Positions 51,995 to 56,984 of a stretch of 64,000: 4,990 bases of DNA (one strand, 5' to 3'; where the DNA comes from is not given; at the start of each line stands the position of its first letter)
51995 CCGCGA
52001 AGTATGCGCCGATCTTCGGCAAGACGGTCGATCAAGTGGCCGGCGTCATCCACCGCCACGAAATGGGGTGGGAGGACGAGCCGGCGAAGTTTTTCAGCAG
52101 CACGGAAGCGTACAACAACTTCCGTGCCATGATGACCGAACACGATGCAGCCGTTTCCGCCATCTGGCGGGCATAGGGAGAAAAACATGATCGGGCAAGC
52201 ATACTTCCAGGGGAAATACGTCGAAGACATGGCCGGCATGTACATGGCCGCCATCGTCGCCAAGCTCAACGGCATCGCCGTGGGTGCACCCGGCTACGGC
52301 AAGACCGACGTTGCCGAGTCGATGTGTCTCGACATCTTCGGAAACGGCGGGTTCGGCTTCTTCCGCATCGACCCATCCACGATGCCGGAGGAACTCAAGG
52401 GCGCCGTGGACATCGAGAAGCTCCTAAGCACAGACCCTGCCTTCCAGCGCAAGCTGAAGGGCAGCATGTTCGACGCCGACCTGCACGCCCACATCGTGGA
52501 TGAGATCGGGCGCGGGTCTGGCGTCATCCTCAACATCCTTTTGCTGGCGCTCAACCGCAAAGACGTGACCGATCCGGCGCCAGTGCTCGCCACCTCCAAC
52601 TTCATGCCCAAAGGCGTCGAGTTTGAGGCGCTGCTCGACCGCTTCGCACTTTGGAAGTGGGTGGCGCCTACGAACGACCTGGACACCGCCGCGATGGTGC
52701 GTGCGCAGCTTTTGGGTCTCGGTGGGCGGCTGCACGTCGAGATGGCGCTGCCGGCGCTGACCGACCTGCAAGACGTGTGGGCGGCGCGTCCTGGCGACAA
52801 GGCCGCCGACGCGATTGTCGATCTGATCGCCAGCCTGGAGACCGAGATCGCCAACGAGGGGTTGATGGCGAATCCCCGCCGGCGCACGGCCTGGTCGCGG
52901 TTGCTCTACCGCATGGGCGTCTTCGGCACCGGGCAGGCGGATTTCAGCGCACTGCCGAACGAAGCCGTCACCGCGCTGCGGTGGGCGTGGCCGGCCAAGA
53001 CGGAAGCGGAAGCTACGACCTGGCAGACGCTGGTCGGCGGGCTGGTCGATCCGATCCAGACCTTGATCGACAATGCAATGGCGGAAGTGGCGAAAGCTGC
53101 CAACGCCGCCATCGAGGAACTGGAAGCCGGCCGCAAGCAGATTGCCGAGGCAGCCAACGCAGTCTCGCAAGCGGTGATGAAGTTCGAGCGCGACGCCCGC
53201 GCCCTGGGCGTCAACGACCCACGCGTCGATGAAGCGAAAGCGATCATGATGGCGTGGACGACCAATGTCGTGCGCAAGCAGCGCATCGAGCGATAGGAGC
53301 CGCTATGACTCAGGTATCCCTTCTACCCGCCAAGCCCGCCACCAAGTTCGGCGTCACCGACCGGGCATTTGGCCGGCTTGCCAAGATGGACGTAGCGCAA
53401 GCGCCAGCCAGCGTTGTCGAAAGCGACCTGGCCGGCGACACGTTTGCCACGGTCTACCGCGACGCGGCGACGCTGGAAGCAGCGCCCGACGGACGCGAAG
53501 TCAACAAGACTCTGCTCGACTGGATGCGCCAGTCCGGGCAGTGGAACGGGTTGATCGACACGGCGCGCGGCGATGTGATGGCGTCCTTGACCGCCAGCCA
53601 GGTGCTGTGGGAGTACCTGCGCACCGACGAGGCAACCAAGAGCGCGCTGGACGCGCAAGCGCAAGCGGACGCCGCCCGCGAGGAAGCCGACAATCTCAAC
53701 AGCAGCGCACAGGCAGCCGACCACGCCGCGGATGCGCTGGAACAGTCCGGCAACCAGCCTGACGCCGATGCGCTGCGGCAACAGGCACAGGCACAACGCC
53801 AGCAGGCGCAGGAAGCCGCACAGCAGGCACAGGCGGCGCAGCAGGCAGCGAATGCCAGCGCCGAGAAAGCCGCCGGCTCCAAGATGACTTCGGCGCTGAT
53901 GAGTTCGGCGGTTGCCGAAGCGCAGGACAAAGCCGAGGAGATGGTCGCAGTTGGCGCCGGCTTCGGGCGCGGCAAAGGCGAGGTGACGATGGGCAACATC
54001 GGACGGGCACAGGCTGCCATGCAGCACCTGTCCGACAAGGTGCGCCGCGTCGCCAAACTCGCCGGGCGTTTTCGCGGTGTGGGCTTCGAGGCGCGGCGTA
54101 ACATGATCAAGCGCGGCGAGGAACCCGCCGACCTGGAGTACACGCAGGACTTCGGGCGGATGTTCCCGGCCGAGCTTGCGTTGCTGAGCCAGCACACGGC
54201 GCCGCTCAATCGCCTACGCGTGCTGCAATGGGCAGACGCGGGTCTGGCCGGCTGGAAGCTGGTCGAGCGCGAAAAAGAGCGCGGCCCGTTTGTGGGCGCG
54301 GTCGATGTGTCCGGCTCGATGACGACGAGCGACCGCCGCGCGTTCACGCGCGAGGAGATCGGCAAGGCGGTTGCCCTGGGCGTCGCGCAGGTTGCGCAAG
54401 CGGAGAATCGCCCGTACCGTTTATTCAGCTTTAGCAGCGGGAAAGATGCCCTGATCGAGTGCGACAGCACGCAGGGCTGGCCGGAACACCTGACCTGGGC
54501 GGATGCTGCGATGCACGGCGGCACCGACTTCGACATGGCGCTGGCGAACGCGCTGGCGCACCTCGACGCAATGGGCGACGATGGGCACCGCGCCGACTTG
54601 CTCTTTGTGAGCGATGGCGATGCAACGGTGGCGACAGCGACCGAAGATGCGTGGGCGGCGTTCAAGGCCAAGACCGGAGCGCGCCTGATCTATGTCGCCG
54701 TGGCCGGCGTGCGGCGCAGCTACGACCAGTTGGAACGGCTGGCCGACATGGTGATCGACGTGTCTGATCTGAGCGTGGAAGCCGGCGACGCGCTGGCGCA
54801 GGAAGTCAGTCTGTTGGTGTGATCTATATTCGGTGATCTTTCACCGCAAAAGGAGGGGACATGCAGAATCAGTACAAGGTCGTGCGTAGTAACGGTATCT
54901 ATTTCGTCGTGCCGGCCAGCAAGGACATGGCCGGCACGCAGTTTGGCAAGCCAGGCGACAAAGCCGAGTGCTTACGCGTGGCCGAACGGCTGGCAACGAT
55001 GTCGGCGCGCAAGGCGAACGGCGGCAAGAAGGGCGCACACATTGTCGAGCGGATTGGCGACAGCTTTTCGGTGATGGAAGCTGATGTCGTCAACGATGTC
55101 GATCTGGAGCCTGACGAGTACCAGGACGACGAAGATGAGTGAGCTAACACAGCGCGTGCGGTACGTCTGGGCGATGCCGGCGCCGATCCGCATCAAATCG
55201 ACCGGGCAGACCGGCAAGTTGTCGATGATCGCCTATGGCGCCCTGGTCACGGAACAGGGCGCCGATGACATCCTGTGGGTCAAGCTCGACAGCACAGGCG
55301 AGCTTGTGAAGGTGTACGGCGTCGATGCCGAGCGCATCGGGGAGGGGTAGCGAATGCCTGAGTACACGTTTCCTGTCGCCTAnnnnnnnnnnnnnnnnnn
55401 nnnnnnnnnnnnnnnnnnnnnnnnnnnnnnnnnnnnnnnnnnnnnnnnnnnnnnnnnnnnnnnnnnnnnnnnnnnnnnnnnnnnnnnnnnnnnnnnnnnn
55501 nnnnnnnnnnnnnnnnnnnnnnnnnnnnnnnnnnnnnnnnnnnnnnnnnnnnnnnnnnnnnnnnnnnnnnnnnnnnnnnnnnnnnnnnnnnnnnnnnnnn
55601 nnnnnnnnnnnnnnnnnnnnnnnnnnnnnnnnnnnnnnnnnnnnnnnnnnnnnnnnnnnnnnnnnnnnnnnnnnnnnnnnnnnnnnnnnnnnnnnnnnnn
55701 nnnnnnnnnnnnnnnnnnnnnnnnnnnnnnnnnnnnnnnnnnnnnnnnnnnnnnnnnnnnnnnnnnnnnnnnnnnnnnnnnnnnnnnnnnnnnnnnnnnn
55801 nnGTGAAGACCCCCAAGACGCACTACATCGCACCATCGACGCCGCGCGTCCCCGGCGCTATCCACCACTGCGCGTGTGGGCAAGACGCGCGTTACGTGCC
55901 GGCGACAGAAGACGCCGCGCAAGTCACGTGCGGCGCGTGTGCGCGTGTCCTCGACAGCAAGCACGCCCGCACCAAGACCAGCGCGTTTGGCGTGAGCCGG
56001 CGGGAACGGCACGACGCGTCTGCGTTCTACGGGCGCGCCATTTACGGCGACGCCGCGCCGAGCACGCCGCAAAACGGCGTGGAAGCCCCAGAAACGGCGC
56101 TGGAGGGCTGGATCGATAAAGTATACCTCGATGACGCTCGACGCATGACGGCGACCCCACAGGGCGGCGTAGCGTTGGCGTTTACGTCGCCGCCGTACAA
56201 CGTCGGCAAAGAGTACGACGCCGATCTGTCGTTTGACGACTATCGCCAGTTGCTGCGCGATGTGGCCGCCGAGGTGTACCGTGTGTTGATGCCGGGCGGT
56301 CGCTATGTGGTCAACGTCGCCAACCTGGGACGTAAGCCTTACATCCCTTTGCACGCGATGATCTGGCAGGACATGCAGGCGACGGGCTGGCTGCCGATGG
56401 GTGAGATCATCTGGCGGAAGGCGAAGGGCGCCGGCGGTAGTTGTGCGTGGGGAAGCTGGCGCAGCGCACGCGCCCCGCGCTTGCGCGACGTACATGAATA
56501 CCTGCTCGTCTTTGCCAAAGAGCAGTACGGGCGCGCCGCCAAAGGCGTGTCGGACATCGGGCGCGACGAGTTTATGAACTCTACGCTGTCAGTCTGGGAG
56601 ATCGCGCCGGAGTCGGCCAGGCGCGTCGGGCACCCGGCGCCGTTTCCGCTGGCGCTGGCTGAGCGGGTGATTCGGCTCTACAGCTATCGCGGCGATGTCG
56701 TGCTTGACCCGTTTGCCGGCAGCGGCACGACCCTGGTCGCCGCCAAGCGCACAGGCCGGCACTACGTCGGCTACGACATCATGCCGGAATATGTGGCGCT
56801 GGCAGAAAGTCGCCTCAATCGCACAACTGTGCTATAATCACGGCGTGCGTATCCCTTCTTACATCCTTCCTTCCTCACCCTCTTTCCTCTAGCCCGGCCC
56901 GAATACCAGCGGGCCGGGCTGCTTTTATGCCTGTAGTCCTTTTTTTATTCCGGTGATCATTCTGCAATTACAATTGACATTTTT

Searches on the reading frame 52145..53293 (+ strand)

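Call 114: search_protein_families(library=pfam, proteins=[window:52145-53293:+], max_evalue=0.001)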
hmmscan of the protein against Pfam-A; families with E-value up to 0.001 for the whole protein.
window:52145-53293:+ (383 aa): 3 families
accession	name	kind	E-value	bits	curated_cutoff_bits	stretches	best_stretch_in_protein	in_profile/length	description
PF20030.5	bpMoxR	-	3.8e-12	46.2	27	1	27-178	18-171/205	MoxR domain in the MoxR-vWA-beta-propeller ternary systems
PF07728.20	AAA_5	-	0.00015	22.2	22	0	46-142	5-96/139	AAA domain (dynein-related subfamily)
PF11348.13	DUF3150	-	0.00041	20.2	24.9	1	297-382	159-241/257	Protein of unknown function (DUF3150)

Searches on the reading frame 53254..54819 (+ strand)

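Call 67: search_protein_families(library=phrogs, proteins=[window:53254-54819:+], max_evalue=0.00001)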
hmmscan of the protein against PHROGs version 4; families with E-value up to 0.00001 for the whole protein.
window:53254-54819:+ (522 aa): 1 family
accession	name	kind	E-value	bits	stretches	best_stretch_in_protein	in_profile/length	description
phrog_24053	-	unknown function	2e-23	84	1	61-508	60-501/515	-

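Call 114: search_protein_families(library=pfam, proteins=[window:53254-54819:+], max_evalue=0.001)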
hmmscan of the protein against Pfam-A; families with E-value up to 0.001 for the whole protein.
window:53254-54819:+ (522 aa): 1 family
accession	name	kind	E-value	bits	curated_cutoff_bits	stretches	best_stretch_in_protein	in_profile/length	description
PF13519.12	VWA_2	-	2.1e-05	25.5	27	1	349-455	4-106/107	von Willebrand factor type A domain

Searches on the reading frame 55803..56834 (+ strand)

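Call 114: search_protein_families(library=pfam, proteins=[window:55803-56834:+], max_evalue=0.001)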
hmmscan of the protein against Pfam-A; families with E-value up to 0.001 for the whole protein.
window:55803-56834:+ (344 aa): 3 families
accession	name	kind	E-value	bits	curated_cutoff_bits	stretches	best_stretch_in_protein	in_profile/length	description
PF01555.25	N6_N4_Mtase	-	1.5e-44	153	26.7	1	123-335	1-220/221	DNA methylase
PF08241.18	Methyltransf_11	-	0.00036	21.5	21.2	0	305-341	5-41/95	Methyltransferase domain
PF13649.12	Methyltransf_25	-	0.00049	21.2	27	0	300-340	1-43/97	Methyltransferase domain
